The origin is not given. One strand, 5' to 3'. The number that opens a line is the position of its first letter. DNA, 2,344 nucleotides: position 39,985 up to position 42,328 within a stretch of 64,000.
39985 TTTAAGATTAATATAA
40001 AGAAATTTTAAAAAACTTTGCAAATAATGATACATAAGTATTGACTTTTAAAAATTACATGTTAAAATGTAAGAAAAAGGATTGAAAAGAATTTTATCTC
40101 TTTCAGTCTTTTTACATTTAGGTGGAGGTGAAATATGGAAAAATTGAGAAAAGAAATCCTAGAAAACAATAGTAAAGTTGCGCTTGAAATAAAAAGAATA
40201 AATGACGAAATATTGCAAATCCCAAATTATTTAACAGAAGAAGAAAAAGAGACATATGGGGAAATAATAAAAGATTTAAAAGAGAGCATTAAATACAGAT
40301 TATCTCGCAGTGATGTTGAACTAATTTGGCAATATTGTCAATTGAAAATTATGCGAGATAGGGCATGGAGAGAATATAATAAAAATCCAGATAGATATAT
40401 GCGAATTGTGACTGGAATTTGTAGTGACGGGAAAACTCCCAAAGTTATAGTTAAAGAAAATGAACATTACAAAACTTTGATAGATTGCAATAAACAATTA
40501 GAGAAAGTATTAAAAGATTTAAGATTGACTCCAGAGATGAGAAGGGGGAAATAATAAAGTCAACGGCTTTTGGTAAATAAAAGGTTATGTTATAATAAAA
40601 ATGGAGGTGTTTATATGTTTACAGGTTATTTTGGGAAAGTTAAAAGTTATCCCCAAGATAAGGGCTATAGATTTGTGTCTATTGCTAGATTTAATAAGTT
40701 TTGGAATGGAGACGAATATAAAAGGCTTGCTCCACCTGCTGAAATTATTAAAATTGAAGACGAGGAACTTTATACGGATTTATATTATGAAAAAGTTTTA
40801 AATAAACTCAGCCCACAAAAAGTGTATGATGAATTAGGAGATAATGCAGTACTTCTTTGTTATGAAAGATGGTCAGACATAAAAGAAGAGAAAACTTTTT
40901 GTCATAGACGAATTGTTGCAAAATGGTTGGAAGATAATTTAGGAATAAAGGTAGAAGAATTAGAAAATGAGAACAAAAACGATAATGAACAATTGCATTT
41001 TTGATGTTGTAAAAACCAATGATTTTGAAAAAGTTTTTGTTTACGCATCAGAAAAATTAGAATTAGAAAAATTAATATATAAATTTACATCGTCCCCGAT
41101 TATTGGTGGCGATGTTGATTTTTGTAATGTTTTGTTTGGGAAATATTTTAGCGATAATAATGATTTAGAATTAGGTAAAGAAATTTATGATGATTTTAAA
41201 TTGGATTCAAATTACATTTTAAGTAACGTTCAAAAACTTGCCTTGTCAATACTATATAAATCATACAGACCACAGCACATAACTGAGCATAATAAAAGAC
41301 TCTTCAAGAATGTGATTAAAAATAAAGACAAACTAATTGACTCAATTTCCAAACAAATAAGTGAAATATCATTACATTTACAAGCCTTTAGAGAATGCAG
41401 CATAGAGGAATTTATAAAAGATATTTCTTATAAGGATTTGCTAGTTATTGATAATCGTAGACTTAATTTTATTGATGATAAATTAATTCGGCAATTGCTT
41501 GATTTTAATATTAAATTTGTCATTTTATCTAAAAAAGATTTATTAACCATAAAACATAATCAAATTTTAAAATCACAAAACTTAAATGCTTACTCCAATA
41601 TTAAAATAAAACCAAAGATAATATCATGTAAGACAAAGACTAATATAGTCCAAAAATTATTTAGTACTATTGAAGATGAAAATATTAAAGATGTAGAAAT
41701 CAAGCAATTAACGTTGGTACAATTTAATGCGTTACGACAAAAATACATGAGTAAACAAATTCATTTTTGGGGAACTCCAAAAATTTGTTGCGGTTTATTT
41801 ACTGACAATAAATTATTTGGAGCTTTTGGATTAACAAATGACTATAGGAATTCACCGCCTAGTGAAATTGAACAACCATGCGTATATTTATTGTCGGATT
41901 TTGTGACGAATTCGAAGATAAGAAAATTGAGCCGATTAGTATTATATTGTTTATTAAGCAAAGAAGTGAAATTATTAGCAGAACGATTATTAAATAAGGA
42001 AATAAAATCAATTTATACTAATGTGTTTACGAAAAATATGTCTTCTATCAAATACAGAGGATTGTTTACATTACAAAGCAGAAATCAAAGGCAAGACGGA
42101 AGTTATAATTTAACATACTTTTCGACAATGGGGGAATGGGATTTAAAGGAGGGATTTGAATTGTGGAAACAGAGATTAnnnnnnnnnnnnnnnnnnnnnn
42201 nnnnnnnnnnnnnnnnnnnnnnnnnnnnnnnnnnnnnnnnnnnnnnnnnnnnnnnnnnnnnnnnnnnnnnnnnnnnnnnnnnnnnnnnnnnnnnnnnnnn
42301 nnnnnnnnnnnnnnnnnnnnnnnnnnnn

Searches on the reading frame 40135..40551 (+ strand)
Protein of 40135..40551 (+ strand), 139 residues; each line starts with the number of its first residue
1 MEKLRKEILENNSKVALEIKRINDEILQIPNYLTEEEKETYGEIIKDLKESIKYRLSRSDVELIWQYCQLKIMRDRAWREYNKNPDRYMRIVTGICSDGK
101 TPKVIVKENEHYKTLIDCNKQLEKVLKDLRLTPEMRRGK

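Call 8: search_protein_families(library=ncbifam, proteins=[window:40135-40551:+])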
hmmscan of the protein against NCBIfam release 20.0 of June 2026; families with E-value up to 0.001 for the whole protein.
window:40135-40551:+ (139 aa): 1 family
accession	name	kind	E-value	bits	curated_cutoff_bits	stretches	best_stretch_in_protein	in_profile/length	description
TIGR01558.1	sm_term_P27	equivalog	8.9e-06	25.7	45.6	1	28-136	1-96/116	phage terminase small subunit P27 family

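Call 18: search_protein_families(library=pfam, proteins=[window:40135-40551:+], max_evalue=0.01)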
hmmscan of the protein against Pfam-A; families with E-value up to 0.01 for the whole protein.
window:40135-40551:+ (139 aa): 1 family
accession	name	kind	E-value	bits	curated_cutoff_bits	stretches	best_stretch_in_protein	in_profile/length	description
PF05119.17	Terminase_4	-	4.2e-06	27.5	24.7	1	38-137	2-89/98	Phage terminase, small subunit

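Call 19: search_protein_families(library=phrogs, proteins=[window:40135-40551:+], max_evalue=0.01)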
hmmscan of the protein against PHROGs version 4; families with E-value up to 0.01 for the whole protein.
window:40135-40551:+ (139 aa): 1 family
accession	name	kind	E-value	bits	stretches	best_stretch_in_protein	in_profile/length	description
phrog_83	-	head and packaging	1e-07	32.7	1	5-136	62-178/246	terminase small subunit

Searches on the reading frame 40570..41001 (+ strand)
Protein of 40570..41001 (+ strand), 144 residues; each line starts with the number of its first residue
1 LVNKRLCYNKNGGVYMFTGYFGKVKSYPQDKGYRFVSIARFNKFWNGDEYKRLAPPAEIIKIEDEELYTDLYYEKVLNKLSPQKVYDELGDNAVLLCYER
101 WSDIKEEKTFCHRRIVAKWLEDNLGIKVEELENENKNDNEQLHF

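Call 8: search_protein_families(library=ncbifam, proteins=[window:40570-41001:+])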
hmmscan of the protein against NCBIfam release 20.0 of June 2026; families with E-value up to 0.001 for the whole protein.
window:40570-41001:+ (144 aa): 0 families

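Call 18: search_protein_families(library=pfam, proteins=[window:40570-41001:+], max_evalue=0.01)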
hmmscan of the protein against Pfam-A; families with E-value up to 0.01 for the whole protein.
window:40570-41001:+ (144 aa): 0 families

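Call 19: search_protein_families(library=phrogs, proteins=[window:40570-41001:+], max_evalue=0.01)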
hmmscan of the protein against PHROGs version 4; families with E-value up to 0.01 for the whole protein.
window:40570-41001:+ (144 aa): 1 family
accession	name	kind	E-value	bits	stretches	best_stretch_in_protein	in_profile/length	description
phrog_2450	-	unknown function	1.3e-26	95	1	10-141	34-170/346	-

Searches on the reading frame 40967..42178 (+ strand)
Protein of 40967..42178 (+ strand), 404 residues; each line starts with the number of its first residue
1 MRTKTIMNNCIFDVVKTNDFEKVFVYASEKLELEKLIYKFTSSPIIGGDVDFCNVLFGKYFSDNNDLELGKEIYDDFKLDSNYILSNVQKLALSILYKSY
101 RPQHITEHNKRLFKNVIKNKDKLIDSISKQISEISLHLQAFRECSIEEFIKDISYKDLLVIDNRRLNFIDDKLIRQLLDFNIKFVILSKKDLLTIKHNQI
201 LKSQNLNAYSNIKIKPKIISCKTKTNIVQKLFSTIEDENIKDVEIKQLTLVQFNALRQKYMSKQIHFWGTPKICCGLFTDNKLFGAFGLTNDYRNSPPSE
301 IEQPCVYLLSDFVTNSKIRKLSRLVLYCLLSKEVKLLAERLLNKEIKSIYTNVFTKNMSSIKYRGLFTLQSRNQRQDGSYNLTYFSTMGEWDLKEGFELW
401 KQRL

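Call 8: search_protein_families(library=ncbifam, proteins=[window:40967-42178:+])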
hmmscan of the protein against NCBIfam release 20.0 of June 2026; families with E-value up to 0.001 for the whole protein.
window:40967-42178:+ (404 aa): 0 families

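Call 18: search_protein_families(library=pfam, proteins=[window:40967-42178:+], max_evalue=0.01)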
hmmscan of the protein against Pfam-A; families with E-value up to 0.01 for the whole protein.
window:40967-42178:+ (404 aa): 2 families
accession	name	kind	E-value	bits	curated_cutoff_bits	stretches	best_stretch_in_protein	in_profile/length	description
PF22559.2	GNAT-phage-like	-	9.3e-41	139.8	27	1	242-403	3-162/164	Phage GNAT-like domain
PF22555.1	DAM-like-phage1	-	8.6e-05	22.4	27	1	11-161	13-171/274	Phage DNA Adenine Methylase-like domain 1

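Call 19: search_protein_families(library=phrogs, proteins=[window:40967-42178:+], max_evalue=0.01)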
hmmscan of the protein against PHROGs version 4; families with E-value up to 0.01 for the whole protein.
window:40967-42178:+ (404 aa): 2 families
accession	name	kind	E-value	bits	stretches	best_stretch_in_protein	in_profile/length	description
phrog_7858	-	unknown function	9.9e-32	111.4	1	209-403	245-429/439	-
phrog_2443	-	other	1.3e-07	31.7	1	234-371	635-764/801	amidoligase enzyme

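Call 34: find_encoding_contigs(protein=window:40967-42178:+, flank=10000, max_places=8)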
Protein window:40967-42178:+ (404 aa): 2 contigs read that carry it; 1 place shown.
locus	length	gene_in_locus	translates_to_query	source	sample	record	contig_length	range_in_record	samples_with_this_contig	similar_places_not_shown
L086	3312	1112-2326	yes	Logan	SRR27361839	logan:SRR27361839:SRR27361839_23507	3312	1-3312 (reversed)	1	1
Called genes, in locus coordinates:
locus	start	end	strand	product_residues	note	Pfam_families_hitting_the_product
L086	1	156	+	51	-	?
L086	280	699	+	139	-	PF05119:Terminase_4 (weak)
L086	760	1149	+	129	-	-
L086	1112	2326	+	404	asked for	PF22555:DAM-like-phage1 (faint), PF22559:GNAT-phage-like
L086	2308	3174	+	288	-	PF02195:ParB_N (weak)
